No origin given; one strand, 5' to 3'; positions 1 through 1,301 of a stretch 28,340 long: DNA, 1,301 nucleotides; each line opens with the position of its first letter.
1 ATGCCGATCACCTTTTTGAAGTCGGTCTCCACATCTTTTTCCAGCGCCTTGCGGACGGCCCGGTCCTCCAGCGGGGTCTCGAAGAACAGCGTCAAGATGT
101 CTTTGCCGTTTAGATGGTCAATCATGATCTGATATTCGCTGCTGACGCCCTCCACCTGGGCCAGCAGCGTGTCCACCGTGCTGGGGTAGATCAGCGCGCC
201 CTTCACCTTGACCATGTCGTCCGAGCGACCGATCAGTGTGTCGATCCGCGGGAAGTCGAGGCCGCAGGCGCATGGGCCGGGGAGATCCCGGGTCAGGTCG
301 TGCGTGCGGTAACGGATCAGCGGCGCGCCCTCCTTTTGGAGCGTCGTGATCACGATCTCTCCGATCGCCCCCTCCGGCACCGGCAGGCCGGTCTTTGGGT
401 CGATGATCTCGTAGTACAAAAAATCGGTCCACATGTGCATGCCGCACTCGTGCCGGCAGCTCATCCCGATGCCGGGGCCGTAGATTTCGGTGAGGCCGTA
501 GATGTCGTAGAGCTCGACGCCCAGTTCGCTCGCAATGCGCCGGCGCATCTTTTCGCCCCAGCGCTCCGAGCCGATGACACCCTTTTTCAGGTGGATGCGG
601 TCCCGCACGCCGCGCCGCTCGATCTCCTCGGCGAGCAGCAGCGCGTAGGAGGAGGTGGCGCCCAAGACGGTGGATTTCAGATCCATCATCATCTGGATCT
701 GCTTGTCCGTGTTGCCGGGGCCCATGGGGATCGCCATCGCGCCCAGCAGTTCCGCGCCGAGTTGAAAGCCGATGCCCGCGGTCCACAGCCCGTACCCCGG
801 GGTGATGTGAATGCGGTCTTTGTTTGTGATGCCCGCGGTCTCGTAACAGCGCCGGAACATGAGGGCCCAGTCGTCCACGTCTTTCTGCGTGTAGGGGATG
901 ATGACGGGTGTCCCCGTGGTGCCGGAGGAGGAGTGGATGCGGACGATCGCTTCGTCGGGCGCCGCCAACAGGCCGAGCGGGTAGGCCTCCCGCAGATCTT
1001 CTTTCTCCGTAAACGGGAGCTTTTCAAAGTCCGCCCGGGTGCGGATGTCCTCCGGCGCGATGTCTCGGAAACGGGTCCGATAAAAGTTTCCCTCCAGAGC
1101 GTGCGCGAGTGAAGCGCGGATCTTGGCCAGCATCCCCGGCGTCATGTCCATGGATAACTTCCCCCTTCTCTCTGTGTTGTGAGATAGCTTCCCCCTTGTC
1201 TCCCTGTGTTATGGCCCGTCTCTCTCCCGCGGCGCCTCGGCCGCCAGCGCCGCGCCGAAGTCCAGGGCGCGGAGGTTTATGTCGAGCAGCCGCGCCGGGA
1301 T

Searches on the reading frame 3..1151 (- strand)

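Call 17: search_protein_families(library=pfam, proteins=[window:3-1151:-], max_evalue=0.001)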
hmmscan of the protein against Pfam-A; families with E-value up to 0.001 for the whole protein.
window:3-1151:- (383 aa): 2 families
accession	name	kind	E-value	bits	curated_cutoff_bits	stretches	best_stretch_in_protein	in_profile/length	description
PF00501.34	AMP-binding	-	4.4e-14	52.5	29.9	1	65-269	160-375/384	AMP-binding enzyme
PF14535.12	AMP-binding_C_2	-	1.9e-09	38.1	25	1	318-383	1-69/96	AMP-binding enzyme C-terminal domain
